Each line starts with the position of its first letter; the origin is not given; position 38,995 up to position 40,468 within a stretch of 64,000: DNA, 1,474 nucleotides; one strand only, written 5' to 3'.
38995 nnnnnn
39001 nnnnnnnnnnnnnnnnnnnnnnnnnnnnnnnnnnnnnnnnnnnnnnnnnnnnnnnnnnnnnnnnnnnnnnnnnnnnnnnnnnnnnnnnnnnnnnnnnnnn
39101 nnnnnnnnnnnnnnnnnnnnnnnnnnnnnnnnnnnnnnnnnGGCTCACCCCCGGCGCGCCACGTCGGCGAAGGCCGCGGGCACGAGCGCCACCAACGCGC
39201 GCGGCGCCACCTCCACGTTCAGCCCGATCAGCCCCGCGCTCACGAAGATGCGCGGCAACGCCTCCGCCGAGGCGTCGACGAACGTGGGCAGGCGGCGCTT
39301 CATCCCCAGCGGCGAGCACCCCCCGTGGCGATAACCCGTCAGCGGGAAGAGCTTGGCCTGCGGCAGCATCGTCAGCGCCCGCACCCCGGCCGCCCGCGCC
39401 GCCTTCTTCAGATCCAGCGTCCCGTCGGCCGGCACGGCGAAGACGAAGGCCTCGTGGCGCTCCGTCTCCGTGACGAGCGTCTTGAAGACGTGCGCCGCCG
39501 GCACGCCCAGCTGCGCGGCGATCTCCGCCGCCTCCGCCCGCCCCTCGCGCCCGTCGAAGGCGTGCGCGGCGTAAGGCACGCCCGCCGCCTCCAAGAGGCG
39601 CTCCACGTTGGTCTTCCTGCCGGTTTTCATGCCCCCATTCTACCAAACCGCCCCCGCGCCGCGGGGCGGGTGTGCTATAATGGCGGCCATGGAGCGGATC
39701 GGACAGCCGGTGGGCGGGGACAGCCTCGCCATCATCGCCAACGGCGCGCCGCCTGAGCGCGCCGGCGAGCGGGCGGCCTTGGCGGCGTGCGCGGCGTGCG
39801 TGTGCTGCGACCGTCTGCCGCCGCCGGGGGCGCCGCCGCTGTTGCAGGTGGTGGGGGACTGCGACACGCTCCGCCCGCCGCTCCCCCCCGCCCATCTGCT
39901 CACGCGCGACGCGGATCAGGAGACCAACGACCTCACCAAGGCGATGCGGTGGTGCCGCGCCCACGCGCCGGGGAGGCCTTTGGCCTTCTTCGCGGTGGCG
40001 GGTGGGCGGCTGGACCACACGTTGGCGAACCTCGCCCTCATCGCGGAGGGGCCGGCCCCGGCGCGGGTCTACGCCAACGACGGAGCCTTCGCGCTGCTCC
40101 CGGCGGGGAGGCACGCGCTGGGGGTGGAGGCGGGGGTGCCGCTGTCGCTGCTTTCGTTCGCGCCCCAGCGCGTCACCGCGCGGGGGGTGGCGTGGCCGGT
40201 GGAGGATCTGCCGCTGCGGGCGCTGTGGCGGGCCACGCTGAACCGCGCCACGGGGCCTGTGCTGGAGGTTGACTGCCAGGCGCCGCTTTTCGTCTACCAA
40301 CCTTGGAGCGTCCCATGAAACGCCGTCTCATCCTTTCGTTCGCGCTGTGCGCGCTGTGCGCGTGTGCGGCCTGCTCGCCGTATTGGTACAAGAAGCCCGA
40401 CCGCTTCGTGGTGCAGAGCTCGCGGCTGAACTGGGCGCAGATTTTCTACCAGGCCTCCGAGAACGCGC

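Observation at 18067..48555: Recurrent consensus extended -10 boxes abutting start codons, implying widespread leaderless mRNAs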

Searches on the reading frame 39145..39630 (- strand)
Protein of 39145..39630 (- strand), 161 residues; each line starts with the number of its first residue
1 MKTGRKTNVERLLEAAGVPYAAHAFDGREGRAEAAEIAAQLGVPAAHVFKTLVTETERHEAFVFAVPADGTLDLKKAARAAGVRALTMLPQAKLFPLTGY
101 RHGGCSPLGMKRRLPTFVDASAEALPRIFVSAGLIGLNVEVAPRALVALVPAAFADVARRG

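Call 36: search_protein_families(library=pfam, proteins=[window:39145-39630:-])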
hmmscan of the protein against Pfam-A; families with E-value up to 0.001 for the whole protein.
window:39145-39630:- (161 aa): 1 family
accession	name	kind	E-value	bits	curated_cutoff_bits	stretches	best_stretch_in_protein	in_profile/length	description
PF04073.20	tRNA_edit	-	1.4e-23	83.8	25.5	1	31-147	4-121/123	Aminoacyl-tRNA editing domain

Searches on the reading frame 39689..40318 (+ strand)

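Call 36: search_protein_families(library=pfam, proteins=[window:39689-40318:+])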
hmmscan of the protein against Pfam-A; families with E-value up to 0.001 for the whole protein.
window:39689-40318:+ (209 aa): 2 families
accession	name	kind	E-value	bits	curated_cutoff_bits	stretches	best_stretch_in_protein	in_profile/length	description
PF04263.21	TPK_catalytic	-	1.3e-07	31.9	30.7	1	56-119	33-102/113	Thiamin pyrophosphokinase, catalytic domain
PF21275.2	Thi_PPkinase_C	-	4.9e-07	30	27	1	141-203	9-69/69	Thiamin pyrophosphokinase, substrate-binding domain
